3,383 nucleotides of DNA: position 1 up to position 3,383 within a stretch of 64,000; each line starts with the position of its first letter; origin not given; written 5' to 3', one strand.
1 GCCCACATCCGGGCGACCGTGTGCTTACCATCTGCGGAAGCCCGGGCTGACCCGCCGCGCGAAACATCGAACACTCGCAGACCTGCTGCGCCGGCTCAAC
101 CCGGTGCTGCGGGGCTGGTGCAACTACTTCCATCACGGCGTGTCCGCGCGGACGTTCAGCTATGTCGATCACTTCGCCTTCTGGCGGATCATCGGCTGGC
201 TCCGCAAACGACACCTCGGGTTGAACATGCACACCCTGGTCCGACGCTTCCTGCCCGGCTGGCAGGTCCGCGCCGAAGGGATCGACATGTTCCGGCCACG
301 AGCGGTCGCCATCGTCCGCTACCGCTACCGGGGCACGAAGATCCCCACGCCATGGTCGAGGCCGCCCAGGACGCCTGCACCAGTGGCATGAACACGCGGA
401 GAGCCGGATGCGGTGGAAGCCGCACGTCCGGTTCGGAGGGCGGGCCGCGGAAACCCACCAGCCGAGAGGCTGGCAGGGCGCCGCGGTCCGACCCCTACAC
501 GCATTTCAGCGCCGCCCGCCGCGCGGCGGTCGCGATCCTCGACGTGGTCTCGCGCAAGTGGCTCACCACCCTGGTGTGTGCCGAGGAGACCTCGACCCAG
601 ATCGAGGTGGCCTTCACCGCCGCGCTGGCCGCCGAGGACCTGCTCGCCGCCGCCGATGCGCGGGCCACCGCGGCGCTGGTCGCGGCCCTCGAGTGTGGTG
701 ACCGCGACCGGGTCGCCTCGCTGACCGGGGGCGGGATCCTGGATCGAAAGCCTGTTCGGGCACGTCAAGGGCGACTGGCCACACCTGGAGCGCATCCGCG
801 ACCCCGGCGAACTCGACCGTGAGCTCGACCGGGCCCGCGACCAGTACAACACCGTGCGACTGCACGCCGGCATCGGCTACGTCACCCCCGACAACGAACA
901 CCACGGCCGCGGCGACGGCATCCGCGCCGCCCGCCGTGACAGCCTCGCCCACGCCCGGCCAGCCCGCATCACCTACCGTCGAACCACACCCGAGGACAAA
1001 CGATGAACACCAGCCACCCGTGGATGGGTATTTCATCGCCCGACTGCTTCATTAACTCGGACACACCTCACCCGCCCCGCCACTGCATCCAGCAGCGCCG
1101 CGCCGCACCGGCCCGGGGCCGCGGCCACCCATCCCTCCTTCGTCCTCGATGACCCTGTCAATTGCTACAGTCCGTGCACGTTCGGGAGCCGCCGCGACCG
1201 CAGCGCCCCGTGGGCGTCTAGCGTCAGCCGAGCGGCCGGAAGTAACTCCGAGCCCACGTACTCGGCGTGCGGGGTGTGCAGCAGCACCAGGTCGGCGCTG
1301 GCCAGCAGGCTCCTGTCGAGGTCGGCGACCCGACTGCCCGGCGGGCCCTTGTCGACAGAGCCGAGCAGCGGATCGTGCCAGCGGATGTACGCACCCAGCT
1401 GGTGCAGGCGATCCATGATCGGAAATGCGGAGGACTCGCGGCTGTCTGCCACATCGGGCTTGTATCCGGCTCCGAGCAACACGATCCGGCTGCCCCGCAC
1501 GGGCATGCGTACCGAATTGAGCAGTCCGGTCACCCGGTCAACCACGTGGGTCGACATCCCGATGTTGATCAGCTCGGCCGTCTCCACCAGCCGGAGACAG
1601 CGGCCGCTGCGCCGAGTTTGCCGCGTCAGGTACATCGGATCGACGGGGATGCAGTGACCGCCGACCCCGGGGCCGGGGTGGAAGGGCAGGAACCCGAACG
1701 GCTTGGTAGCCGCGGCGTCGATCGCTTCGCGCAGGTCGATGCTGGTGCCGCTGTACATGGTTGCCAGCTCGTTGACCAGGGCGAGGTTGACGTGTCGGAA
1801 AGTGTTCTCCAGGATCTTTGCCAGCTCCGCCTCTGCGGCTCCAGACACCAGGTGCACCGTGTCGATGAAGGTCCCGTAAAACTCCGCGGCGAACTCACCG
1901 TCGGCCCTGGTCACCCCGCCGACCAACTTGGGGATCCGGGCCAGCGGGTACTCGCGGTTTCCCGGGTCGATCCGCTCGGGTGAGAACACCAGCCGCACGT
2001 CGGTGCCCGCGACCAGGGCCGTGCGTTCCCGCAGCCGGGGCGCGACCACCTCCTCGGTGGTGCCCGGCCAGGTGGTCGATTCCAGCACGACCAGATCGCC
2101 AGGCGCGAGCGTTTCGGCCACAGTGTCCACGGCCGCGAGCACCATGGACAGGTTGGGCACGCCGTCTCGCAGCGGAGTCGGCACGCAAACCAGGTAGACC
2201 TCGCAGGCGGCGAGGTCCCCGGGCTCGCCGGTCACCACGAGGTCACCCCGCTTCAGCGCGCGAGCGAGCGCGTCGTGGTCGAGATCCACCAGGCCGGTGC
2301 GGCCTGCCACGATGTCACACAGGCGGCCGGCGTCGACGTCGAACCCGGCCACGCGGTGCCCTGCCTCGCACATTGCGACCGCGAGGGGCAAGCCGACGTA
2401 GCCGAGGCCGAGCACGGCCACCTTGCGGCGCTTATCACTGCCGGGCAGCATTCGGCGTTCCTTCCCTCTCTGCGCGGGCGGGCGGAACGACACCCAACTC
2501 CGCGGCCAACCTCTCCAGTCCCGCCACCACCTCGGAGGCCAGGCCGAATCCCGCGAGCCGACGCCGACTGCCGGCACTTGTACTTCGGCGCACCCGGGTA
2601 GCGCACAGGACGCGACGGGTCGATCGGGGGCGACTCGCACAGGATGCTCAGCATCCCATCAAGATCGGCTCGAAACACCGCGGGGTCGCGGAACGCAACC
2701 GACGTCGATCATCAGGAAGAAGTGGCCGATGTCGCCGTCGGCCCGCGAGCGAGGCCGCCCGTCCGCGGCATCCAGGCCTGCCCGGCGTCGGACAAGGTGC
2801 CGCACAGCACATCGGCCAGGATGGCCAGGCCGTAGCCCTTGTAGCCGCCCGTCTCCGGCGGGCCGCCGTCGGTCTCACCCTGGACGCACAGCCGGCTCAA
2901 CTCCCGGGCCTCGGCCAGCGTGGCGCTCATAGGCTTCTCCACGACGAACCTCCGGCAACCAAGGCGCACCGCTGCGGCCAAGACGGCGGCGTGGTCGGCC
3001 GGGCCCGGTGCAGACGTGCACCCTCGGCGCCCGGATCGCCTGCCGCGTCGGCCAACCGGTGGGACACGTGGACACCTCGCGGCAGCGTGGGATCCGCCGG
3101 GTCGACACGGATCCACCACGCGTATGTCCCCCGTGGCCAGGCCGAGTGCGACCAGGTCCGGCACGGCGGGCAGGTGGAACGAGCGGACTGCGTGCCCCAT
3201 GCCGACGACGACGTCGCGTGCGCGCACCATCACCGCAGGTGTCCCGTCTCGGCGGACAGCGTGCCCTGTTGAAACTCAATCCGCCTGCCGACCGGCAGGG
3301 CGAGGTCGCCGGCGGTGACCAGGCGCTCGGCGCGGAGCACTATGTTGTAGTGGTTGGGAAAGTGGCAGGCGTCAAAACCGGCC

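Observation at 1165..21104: Mobile-element-bounded ~20 kb island with an unusual tailoring-only biosynthetic gene set (possible prenylated aminocyclitol or aminosugar amide)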

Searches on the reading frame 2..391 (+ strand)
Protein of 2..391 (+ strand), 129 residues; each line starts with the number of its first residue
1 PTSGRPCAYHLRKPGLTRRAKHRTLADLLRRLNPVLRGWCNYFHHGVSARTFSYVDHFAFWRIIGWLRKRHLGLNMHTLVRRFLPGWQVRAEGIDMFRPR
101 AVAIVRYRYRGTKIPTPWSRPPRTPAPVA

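Call 7: search_protein_families(library=pfam, proteins=[window:2-391:+], max_evalue=0.01)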
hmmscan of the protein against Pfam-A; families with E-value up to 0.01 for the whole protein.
window:2-391:+ (129 aa): 1 family
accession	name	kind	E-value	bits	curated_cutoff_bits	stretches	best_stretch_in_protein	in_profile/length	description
PF08388.16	GIIM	-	4.8e-19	68.6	23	1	16-80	11-76/80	Group II intron, maturase-specific domain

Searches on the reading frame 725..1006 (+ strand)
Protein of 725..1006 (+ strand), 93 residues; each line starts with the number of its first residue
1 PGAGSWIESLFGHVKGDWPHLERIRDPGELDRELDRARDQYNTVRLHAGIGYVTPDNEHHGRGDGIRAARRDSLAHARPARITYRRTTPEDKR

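Call 7: search_protein_families(library=pfam, proteins=[window:725-1006:+], max_evalue=0.01)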
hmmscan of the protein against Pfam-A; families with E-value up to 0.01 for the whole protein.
window:725-1006:+ (93 aa): 1 family
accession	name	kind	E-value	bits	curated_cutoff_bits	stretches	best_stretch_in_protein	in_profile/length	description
PF13683.12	rve_3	-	9.9e-09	35.3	26.5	1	6-55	18-67/67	Integrase core domain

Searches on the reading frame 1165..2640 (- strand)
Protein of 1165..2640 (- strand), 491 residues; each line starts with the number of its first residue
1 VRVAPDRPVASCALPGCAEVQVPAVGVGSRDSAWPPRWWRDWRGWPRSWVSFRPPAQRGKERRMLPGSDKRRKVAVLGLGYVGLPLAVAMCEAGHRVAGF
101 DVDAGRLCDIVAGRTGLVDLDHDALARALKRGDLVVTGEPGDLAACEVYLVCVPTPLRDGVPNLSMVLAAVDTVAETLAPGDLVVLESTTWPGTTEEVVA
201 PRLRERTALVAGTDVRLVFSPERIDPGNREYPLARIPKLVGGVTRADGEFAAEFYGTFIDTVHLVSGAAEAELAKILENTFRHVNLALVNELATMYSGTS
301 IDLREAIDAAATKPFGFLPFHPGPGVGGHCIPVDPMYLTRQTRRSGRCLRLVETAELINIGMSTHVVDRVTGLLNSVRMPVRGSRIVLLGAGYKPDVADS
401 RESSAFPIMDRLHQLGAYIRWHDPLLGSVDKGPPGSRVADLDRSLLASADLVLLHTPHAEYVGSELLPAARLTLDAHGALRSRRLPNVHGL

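Call 5: search_protein_families(library=pfam, proteins=[window:1165-2640:-], max_evalue=0.01)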
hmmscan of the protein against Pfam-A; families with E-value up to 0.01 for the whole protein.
window:1165-2640:- (491 aa): 5 families
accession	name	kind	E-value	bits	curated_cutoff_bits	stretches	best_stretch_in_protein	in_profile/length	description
PF03721.20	UDPG_MGDP_dh_N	-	5.3e-33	114.6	27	1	73-248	2-180/187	UDP-glucose/GDP-mannose dehydrogenase family, NAD binding domain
PF00984.24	UDPG_MGDP_dh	-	1.7e-24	86.2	25.4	1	270-359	2-92/94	UDP-glucose/GDP-mannose dehydrogenase family, central domain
PF03720.21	UDPG_MGDP_dh_C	-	2.5e-12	47.5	30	1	388-477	2-98/103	UDP-glucose/GDP-mannose dehydrogenase family, UDP binding domain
PF03446.21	NAD_binding_2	-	3.4e-07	30.8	21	1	73-200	1-105/161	NAD binding domain of 6-phosphogluconate dehydrogenase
PF02826.25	2-Hacid_dh_C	-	0.0079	16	25.1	0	409-460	52-103/178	D-isomer specific 2-hydroxyacid dehydrogenase, NAD binding domain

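Call 9: search_protein_families(library=ncbifam, proteins=[window:1165-2640:-], max_evalue=0.001)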
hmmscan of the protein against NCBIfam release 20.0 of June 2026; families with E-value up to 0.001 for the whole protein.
window:1165-2640:- (491 aa): 10 families
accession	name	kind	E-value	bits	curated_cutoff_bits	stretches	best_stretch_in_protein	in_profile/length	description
TIGR03026.1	NDP-sugDHase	subfamily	1.9e-107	359.6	189.8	1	73-463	2-393/413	nucleotide sugar dehydrogenase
NF040825.1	UDPMaNacDH_Arch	equivalog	9.1e-69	232.3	750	1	73-430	2-355/418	UDP-N-acetyl-D-mannosamine dehydrogenase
NF008286.0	PRK11064.1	equivalog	1.6e-59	201.6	459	1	72-461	4-399/420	UDP-N-acetyl-D-mannosamine dehydrogenase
NF011729.0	PRK15182.1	equivalog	5.1e-57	193.6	592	1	72-419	7-347/425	Vi polysaccharide biosynthesis UDP-N-acetylglucosamine C-6 dehydrogenase TviB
NF041297.1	UDPGDh_AglM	equivalog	1.8e-39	135.9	670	1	73-460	2-394/429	UDP-glucose 6-dehydrogenase AglM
NF047673.2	TeichurnBiosyTuaD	equivalog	9.3e-28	97.5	700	1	72-427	2-354/439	UDP-glucose 6-dehydrogenase TuaD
NF012005.0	PRK15461.1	equivalog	5.7e-06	25.7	348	1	73-112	3-42/298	sulfolactaldehyde 3-reductase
NF011631.0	PRK15057.1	equivalog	0.00012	21.3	757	1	74-337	3-260/388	UDP-glucose 6-dehydrogenase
NF043037.1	ThreonDh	equivalog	0.00013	21.5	350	0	71-111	2-42/297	L-threonate dehydrogenase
TIGR01505.1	tartro_sem_red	equivalog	0.00074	18.8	340.75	0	73-137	1-61/291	2-hydroxy-3-oxopropionate reductase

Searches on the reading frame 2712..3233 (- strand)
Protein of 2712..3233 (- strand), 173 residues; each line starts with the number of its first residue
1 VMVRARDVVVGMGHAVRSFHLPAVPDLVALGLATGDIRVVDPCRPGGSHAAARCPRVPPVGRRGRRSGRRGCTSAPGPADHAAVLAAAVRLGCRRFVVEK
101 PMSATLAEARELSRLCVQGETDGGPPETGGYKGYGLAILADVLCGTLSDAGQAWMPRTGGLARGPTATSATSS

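Call 5: search_protein_families(library=pfam, proteins=[window:2712-3233:-], max_evalue=0.01)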
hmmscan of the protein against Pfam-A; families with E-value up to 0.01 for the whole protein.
window:2712-3233:- (173 aa): 2 families
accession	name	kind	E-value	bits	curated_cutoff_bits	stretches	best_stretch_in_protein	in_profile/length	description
PF02615.19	Ldh_2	-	6.6e-05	22.6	38.8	1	128-153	221-246/333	Malate/L-lactate dehydrogenase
PF01408.29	GFO_IDH_MocA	-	0.00028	22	24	1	79-117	73-110/120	Oxidoreductase family, NAD-binding Rossmann fold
